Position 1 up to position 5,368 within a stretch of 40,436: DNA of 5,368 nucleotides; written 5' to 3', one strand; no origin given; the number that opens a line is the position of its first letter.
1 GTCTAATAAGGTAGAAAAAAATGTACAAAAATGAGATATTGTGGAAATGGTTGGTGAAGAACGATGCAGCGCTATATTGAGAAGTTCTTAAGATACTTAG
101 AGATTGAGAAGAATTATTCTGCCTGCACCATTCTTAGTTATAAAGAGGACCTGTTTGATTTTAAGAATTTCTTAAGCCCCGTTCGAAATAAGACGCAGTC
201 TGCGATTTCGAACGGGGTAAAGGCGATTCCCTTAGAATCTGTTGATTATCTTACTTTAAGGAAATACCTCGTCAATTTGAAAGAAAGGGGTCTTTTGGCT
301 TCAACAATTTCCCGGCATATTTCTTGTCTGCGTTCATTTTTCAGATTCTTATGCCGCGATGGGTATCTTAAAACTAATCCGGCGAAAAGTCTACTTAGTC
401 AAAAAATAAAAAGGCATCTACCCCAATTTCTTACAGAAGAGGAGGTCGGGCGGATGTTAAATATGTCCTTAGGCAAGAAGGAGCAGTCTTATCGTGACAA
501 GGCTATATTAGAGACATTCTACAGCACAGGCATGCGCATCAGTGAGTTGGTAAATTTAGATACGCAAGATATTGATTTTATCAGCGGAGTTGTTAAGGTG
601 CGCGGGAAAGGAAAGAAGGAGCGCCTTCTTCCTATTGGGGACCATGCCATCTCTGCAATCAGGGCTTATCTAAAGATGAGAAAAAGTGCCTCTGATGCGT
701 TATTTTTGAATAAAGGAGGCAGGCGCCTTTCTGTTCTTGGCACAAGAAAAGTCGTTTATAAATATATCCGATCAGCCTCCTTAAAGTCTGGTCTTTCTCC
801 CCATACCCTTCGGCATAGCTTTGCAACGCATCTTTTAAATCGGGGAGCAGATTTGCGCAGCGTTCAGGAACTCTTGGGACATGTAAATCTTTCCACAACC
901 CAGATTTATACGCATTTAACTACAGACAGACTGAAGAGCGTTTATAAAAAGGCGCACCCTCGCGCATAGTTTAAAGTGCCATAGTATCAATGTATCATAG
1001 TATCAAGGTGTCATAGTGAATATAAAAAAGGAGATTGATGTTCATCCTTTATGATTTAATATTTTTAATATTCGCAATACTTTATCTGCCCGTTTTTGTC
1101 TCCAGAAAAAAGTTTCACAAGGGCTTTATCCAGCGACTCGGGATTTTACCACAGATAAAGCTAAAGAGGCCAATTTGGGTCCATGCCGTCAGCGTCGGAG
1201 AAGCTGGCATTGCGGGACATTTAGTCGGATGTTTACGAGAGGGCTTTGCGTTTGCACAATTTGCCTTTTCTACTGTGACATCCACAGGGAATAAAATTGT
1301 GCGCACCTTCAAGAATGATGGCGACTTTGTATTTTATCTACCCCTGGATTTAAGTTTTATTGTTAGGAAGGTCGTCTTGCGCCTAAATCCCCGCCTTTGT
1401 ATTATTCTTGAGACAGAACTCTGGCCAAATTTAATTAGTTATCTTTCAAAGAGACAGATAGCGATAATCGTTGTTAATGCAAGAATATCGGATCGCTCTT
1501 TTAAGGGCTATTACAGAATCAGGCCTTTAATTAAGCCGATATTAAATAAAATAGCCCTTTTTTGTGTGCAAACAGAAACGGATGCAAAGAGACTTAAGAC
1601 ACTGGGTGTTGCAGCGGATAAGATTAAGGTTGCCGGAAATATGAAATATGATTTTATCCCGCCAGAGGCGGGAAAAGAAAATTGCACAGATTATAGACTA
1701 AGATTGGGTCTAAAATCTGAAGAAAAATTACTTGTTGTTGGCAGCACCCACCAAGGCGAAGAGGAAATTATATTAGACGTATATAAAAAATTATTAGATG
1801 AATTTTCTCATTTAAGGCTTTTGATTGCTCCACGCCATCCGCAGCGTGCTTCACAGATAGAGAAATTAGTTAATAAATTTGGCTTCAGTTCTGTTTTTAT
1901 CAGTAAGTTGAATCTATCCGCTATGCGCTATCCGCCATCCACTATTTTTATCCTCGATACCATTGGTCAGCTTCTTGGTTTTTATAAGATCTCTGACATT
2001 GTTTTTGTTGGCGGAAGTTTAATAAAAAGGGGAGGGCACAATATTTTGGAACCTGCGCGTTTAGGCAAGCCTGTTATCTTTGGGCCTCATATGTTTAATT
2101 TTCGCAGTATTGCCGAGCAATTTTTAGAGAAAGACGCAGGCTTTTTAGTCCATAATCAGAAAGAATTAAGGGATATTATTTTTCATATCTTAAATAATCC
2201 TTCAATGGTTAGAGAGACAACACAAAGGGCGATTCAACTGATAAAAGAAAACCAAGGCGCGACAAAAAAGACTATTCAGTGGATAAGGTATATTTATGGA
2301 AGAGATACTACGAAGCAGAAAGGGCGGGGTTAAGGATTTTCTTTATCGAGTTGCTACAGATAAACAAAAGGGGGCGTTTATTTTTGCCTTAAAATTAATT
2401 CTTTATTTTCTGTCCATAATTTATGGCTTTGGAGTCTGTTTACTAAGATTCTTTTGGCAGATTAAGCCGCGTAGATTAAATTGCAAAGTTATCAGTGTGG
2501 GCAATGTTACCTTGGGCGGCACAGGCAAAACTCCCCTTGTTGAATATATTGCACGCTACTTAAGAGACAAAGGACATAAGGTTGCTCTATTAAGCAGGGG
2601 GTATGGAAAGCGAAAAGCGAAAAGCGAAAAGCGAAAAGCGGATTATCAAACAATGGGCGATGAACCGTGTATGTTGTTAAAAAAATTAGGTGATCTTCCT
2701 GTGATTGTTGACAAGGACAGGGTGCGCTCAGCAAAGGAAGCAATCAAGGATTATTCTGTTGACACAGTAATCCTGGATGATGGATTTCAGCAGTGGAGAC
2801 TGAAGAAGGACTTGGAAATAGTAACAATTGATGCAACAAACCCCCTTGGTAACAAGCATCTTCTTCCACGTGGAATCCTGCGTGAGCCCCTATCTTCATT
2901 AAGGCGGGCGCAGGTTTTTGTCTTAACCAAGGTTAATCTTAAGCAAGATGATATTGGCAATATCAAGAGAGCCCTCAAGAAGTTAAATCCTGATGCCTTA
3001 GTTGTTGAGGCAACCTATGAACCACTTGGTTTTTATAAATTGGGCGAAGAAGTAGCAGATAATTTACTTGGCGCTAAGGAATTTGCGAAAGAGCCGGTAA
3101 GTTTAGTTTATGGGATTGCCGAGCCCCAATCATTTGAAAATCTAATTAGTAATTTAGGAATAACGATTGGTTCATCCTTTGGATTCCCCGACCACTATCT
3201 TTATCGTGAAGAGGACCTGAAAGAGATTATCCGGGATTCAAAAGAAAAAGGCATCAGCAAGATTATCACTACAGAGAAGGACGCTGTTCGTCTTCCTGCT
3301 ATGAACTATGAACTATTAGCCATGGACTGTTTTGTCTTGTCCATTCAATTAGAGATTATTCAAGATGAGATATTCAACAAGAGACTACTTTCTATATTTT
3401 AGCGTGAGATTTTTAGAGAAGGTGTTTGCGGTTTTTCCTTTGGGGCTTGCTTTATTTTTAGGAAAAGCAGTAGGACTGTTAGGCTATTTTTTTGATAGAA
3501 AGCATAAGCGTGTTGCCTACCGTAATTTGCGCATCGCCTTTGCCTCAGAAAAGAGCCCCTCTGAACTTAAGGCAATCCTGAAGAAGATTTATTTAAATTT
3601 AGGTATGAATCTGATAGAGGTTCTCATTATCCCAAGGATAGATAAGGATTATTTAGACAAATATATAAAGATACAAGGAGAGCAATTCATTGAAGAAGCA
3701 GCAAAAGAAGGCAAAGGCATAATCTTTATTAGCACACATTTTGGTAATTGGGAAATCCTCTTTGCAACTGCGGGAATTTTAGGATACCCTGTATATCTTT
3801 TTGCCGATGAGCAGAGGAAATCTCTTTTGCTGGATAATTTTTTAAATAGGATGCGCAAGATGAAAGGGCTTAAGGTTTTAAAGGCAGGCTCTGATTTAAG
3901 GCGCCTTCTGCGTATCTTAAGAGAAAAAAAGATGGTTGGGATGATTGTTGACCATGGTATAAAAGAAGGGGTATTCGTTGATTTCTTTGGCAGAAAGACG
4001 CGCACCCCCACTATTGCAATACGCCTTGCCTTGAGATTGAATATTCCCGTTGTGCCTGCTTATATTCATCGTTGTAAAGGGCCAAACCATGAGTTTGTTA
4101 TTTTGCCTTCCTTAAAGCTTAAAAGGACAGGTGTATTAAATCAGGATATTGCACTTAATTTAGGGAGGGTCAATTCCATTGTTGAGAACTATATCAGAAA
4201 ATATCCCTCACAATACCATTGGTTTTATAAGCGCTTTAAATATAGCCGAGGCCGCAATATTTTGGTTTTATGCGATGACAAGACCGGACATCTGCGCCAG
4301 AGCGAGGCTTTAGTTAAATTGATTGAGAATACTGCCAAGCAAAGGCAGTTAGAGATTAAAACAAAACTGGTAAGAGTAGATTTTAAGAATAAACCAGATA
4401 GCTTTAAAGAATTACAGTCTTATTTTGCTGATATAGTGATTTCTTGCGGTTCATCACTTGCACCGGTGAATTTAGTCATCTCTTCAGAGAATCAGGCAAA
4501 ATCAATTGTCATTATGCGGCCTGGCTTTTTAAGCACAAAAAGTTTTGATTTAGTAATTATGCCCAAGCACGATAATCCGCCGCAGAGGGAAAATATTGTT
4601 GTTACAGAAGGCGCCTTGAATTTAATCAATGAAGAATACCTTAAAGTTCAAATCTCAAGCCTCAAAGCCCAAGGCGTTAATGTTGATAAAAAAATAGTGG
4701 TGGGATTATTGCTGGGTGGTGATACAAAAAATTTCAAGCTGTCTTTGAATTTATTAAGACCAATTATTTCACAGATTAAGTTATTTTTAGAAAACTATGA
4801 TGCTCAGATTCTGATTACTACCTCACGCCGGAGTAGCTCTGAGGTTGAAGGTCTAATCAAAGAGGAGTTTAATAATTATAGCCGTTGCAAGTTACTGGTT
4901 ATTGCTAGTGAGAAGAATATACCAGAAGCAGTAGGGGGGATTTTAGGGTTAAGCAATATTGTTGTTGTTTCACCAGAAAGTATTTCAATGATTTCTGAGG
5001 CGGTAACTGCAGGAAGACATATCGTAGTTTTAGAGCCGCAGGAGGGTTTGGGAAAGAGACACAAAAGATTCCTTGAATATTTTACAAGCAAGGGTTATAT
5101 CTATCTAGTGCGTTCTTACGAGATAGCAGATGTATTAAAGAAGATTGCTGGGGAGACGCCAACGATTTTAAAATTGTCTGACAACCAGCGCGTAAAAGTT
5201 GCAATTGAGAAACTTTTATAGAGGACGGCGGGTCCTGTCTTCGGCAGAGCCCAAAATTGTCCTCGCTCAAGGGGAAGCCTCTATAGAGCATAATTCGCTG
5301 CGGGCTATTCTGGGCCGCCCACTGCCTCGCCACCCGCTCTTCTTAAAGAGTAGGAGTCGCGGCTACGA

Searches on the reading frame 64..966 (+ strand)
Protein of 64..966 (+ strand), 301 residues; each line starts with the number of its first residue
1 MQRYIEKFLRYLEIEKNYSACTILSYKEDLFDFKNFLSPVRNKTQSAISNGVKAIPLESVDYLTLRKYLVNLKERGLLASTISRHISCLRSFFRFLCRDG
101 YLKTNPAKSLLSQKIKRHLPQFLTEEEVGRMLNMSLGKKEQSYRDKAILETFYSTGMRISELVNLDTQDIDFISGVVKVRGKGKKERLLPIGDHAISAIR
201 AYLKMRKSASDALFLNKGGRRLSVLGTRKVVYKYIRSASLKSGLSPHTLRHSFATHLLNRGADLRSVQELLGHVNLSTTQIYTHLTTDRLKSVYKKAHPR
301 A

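Call 39: search_protein_families(library=pfam, proteins=[window:64-966:+], max_evalue=0.00001)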
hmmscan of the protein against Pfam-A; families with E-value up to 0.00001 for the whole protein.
window:64-966:+ (301 aa): 3 families
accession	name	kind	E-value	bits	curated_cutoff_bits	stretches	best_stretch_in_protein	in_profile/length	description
PF00589.27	Phage_integrase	-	9.8e-49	165.9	27.1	1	122-287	2-170/172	Phage integrase family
PF02899.23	Phage_int_SAM_1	-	3.7e-17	62.8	22.3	1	5-99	1-82/83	Phage integrase, N-terminal SAM-like domain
PF13102.12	Phage_int_SAM_5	-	4e-07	30.8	22.3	1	7-108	8-94/98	Phage integrase SAM-like domain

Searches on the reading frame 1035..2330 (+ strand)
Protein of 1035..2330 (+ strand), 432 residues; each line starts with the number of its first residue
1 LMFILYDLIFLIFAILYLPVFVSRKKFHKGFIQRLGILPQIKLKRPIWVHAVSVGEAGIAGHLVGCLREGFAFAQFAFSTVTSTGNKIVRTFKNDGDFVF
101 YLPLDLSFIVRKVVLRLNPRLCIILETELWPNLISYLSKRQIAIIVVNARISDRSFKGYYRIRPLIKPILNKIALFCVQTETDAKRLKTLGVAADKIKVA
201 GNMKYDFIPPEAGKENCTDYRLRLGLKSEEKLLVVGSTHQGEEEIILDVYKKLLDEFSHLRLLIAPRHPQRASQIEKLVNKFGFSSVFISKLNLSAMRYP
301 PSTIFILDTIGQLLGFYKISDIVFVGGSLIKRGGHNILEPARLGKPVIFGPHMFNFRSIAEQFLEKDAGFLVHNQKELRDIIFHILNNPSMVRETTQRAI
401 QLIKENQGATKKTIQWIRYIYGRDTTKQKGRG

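Call 39: search_protein_families(library=pfam, proteins=[window:1035-2330:+], max_evalue=0.00001)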
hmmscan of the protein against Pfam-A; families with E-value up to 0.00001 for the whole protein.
window:1035-2330:+ (432 aa): 1 family
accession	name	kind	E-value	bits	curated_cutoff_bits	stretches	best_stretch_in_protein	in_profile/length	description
PF04413.22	Glycos_transf_N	-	6.3e-56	189.2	23.9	1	31-206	3-178/179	3-Deoxy-D-manno-octulosonic-acid transferase (kdotransferase)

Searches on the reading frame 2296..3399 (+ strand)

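Call 39: search_protein_families(library=pfam, proteins=[window:2296-3399:+], max_evalue=0.00001)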
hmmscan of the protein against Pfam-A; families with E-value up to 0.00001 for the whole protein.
window:2296-3399:+ (368 aa): 1 family
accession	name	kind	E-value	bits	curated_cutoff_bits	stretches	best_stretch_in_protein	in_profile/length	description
PF02606.20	LpxK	-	5.7e-83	279.2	27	1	33-366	2-325/328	Tetraacyldisaccharide-1-P 4'-kinase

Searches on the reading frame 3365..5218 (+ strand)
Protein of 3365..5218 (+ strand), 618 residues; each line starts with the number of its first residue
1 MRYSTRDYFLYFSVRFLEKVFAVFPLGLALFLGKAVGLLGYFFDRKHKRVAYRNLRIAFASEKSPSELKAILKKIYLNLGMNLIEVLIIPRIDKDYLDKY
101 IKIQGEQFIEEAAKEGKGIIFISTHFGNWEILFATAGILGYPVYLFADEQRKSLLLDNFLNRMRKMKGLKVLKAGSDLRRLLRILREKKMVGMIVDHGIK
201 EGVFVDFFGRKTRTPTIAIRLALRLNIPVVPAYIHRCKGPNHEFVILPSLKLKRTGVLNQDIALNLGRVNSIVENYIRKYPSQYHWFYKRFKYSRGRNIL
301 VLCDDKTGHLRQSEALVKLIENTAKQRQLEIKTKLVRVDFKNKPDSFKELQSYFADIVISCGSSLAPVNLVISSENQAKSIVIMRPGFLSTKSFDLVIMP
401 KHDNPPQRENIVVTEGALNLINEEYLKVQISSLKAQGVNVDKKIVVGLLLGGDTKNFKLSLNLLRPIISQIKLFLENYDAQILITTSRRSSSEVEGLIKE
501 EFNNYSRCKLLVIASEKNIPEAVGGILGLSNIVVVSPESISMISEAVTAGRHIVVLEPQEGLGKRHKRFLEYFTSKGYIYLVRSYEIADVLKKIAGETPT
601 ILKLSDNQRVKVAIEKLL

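Call 39: search_protein_families(library=pfam, proteins=[window:3365-5218:+], max_evalue=0.00001)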
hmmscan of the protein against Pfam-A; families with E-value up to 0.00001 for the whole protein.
window:3365-5218:+ (618 aa): 2 families
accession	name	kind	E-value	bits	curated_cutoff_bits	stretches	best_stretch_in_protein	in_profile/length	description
PF03279.18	Lip_A_acyltrans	-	4.7e-49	167.6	22.3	1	6-292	11-294/295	Bacterial lipid A biosynthesis acyltransferase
PF06258.17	Mito_fiss_Elm1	-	1.1e-44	153.2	27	1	308-583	2-279/304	Mitochondrial fission ELM1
